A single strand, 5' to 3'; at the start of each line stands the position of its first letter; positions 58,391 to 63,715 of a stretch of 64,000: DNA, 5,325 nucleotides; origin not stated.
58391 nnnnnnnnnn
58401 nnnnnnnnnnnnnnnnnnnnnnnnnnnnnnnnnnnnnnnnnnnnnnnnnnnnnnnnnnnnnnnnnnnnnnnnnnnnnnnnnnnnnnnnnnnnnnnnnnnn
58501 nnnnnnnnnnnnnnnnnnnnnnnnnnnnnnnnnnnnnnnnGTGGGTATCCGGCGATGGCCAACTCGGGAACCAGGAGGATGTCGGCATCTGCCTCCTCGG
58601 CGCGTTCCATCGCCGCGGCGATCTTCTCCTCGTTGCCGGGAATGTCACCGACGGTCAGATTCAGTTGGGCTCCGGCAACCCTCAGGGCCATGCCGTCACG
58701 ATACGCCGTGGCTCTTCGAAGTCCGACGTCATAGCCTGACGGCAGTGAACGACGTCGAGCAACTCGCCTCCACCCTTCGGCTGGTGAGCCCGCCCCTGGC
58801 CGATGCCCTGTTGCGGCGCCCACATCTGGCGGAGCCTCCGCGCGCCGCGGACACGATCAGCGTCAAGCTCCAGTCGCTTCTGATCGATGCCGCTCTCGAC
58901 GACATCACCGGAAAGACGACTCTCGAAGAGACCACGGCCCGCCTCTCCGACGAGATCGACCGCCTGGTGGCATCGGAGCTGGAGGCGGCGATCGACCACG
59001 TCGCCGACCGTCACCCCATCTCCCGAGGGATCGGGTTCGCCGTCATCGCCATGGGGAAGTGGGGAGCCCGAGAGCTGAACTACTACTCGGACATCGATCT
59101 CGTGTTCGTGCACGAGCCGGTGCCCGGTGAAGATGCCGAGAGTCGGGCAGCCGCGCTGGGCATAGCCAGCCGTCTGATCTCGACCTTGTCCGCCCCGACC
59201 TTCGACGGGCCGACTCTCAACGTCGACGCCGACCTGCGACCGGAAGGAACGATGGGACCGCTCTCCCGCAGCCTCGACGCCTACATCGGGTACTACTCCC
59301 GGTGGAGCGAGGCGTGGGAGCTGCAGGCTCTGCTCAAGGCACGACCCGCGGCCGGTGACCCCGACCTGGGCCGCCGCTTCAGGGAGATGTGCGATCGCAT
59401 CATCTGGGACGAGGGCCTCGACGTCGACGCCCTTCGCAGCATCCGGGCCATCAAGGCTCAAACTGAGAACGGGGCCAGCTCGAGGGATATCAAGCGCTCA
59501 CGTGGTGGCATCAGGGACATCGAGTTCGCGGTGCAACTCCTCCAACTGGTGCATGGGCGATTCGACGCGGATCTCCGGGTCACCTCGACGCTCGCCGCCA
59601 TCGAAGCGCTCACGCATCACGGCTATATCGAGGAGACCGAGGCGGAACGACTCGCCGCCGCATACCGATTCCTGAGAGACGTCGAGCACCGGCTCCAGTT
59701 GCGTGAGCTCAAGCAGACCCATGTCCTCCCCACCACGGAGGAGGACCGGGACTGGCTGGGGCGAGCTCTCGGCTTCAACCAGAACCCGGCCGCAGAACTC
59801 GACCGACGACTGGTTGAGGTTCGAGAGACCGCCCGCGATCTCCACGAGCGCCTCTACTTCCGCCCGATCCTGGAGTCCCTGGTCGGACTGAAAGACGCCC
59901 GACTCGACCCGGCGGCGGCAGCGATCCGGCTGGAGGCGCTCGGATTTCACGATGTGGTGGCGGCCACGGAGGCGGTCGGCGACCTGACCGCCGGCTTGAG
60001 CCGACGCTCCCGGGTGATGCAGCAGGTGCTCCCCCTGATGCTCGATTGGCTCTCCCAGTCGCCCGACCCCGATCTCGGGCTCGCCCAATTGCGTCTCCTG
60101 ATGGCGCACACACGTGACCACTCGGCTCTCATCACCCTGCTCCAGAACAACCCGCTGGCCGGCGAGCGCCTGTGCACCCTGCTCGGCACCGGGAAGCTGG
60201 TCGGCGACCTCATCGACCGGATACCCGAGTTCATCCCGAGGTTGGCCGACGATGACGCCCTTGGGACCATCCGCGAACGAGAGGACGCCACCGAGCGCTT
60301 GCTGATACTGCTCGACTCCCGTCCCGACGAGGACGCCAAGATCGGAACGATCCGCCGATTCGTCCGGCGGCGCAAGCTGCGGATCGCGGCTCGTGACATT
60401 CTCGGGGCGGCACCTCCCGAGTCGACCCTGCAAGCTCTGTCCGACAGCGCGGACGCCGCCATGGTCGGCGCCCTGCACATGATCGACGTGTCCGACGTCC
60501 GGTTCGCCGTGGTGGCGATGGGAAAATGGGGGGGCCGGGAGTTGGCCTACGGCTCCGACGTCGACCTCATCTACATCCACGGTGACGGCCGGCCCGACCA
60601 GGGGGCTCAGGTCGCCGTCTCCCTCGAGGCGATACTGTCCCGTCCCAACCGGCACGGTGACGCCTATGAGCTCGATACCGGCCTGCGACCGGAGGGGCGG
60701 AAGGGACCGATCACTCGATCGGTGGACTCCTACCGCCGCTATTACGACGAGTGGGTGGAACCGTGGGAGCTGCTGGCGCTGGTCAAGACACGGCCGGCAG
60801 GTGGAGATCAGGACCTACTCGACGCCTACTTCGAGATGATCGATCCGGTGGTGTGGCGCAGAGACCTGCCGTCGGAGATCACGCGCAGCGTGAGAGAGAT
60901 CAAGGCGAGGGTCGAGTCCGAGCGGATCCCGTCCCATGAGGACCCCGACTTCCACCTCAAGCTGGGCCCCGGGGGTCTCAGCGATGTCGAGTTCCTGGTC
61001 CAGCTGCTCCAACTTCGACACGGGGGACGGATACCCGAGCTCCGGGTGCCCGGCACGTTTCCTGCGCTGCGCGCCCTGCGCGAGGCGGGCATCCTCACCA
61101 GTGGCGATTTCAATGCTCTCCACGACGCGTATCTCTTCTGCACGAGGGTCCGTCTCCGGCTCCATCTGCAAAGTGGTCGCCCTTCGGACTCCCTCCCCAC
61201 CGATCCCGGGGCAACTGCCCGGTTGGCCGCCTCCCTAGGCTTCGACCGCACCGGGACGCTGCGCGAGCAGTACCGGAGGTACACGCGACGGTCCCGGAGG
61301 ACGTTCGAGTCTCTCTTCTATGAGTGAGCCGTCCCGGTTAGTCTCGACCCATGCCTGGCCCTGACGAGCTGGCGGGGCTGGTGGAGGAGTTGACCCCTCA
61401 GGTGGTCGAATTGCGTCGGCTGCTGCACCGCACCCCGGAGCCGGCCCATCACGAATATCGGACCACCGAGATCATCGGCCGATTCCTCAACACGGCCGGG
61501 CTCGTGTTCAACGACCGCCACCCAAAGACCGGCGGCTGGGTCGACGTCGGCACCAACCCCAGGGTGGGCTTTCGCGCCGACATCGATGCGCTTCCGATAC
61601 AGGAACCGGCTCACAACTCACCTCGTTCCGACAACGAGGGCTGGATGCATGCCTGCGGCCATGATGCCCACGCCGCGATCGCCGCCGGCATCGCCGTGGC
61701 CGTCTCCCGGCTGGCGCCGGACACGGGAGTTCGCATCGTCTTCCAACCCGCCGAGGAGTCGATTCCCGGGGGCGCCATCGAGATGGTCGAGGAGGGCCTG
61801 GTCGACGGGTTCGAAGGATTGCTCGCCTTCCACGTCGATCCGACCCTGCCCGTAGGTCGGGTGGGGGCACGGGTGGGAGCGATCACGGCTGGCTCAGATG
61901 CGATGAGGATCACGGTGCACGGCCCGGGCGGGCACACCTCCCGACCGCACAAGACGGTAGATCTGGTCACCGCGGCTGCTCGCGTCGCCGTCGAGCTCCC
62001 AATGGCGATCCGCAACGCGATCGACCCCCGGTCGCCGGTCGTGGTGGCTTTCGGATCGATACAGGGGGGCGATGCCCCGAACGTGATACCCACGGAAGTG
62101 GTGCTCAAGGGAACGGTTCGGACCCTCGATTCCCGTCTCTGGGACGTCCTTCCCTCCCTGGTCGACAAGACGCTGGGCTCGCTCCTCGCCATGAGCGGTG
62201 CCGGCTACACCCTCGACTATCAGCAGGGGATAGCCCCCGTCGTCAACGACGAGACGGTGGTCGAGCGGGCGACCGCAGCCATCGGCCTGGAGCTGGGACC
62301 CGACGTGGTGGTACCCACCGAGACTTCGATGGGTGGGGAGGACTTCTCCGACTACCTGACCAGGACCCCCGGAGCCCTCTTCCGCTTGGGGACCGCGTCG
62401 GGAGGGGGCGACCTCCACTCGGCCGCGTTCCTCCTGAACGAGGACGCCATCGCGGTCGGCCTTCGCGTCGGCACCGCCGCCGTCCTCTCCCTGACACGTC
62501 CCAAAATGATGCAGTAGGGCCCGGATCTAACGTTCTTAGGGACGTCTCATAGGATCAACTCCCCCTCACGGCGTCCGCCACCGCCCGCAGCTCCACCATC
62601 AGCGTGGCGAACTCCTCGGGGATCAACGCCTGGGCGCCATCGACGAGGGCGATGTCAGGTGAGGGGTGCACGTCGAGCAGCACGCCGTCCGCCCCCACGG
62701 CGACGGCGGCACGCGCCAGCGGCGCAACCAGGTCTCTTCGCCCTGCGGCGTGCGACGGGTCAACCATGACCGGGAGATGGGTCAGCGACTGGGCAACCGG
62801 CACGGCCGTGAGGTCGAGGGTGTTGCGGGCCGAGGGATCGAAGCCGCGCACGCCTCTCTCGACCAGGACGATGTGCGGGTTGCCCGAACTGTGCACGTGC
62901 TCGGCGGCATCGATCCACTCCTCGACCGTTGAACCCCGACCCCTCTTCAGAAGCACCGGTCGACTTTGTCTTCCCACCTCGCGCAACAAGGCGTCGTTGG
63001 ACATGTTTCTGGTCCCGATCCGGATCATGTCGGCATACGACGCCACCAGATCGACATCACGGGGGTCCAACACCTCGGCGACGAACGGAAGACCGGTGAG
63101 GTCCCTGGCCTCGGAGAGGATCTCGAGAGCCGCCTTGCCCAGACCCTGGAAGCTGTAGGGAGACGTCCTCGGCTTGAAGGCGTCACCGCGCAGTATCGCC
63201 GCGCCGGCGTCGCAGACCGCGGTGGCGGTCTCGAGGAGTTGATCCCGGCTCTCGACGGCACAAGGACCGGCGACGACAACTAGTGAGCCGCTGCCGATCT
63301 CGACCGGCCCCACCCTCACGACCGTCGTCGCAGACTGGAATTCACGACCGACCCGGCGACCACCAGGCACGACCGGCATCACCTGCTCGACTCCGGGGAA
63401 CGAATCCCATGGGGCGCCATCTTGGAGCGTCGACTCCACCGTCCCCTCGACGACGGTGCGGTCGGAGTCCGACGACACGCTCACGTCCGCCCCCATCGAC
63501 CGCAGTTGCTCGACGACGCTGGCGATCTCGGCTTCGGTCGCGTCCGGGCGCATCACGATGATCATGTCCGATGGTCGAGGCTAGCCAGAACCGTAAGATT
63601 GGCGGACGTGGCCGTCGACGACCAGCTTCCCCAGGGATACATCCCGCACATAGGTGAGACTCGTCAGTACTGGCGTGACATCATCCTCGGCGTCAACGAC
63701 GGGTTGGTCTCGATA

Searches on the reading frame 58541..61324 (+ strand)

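Call 21: search_protein_families(library=ncbifam, max_evalue=0.00001, proteins=[window:58541-61324:+])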
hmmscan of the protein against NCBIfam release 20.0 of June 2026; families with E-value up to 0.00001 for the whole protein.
window:58541-61324:+ (928 aa): 11 families
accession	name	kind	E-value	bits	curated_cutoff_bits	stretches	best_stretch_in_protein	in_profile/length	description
NF010707.0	PRK14109.1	equivalog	2.3e-235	784.1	625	1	98-928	150-1007/1010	bifunctional [glutamine synthetase] adenylyltransferase/[glutamine synthetase]-adenylyl-L-tyrosine phosphorylase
NF008292.0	PRK11072.1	equivalog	7.6e-128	428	487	3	293-763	289-803/946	bifunctional [glutamate--ammonia ligase]-adenylyl-L-tyrosine phosphorylase/[glutamate--ammonia-ligase] adenylyltransferase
NF010706.0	PRK14108.1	equivalog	1.3e-122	410.4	724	2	117-798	130-858/986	bifunctional [glutamine synthetase] adenylyltransferase/[glutamine synthetase]-adenylyl-L-tyrosine phosphorylase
TIGR01693.1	UTase_glnD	equivalog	3.6e-22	78.4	519.4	1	745-905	117-263/850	[protein-PII] uridylyltransferase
NF002895.0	PRK03381.1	equivalog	7.3e-20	70.7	631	1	135-203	28-96/782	[protein-PII] uridylyltransferase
NF003467.0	PRK05092.1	equivalog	3e-16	58.4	959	1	128-201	73-146/940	[protein-PII] uridylyltransferase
NF002837.0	PRK03059.1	equivalog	9e-11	40.6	1010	1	604-908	14-282/857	[protein-PII] uridylyltransferase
NF001366.0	PRK00275.1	equivalog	2.8e-09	35.5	1299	0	841-903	235-295/895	[protein-PII] uridylyltransferase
NF003448.0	PRK05007.1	equivalog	3.6e-08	31.8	1255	0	160-197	75-112/884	bifunctional uridylyltransferase/uridylyl-removing protein GlnD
NF001265.0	PRK00227.1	equivalog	6.5e-08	31.2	799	0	165-194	27-56/693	[protein-PII] uridylyltransferase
NF002487.0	PRK01759.1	equivalog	6e-06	24.7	890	0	805-887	196-267/862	bifunctional uridylyltransferase/uridylyl-removing protein GlnD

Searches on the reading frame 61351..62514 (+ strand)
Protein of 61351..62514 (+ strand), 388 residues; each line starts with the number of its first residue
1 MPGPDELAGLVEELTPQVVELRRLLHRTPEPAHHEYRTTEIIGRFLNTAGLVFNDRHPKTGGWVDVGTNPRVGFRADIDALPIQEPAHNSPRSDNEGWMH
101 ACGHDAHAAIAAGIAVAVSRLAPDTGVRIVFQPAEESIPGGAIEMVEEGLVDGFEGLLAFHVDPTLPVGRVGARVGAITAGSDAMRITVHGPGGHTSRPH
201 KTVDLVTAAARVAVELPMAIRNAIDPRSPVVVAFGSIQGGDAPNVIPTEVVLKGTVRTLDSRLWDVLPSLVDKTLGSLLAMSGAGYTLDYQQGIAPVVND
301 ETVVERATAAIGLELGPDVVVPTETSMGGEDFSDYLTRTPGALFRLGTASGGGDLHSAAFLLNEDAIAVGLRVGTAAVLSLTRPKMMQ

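Call 21: search_protein_families(library=ncbifam, max_evalue=0.00001, proteins=[window:61351-62514:+])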
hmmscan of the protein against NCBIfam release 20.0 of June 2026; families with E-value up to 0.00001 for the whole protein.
window:61351-62514:+ (388 aa): 8 families
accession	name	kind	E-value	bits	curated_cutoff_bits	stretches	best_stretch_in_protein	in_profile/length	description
TIGR01891.1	amidohydrolases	subfamily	8.8e-86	288.3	153.75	1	19-370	2-366/366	amidohydrolase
NF040868.1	carboxypep_CpsA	equivalog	2.1e-72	244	500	1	9-372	6-380/391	carboxypeptidase CpsA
NF038260.1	ectoine_DoeB_2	equivalog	1.3e-57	195.4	550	1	17-368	7-366/378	N(2)-acetyl-L-2,4-diaminobutanoate deacetylase DoeB2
NF005602.0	PRK07338.1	equivalog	2.9e-08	32.7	357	1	115-275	145-295/409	hydrolase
NF006365.0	PRK08588.1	subfamily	2e-07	30.6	289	1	112-337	116-337/383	succinyl-diaminopimelate desuccinylase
TIGR01910.1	DapE-ArgE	subfamily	1.2e-06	28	217.6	1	108-259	112-260/373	ArgE/DapE family deacylase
TIGR01900.1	dapE-gram_pos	equivalog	2.2e-06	26.8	304.2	1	18-253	5-239/351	succinyl-diaminopimelate desuccinylase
TIGR01892.1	AcOrn-deacetyl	equivalog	5.3e-06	25.7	297.7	1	127-278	123-272/365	acetylornithine deacetylase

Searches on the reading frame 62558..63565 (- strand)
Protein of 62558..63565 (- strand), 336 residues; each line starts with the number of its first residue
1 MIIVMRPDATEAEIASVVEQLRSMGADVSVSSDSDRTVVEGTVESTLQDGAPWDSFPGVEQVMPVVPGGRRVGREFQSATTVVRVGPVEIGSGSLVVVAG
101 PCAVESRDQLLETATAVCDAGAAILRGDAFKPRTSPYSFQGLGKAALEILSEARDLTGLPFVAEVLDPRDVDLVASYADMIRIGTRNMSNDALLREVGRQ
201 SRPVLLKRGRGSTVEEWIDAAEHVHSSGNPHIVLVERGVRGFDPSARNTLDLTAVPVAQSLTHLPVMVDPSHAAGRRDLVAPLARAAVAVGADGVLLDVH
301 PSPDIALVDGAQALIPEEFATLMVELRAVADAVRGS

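Call 21: search_protein_families(library=ncbifam, max_evalue=0.00001, proteins=[window:62558-63565:-])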
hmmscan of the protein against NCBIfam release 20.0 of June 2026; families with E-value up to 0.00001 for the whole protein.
window:62558-63565:- (336 aa): 8 families
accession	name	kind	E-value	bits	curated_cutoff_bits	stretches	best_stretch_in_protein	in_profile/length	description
NF006421.0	PRK08673.1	subfamily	1e-129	432.6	335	1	1-334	1-334/338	3-deoxy-7-phosphoheptulonate synthase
TIGR01361.1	DAHP_synth_Bsub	equivalog_domain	5.7e-109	363.5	267.75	1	72-327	3-258/260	3-deoxy-7-phosphoheptulonate synthase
NF041229.1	BagF_FevY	exception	3e-107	358.7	700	1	5-328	1-324/340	phospho-2-dehydro-3-deoxyheptonate aldolase BagF/FevY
NF009933.0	PRK13396.1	subfamily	1.6e-101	339.8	486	1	1-333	1-341/352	3-deoxy-7-phosphoheptulonate synthase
NF009239.0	PRK12595.1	equivalog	3.4e-97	325.6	279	1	72-332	96-356/360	bifunctional 3-deoxy-7-phosphoheptulonate synthase/chorismate mutase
TIGR01362.1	KDO8P_synth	equivalog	1.8e-31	109.2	314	1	95-333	3-256/258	3-deoxy-8-phosphooctulonate synthase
NF003543.0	PRK05198.1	equivalog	5.2e-30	104.4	242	1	85-333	7-271/273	3-deoxy-8-phosphooctulonate synthase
NF009109.0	PRK12457.1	equivalog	1.8e-19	70.1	457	1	133-334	61-273/281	3-deoxy-8-phosphooctulonate synthase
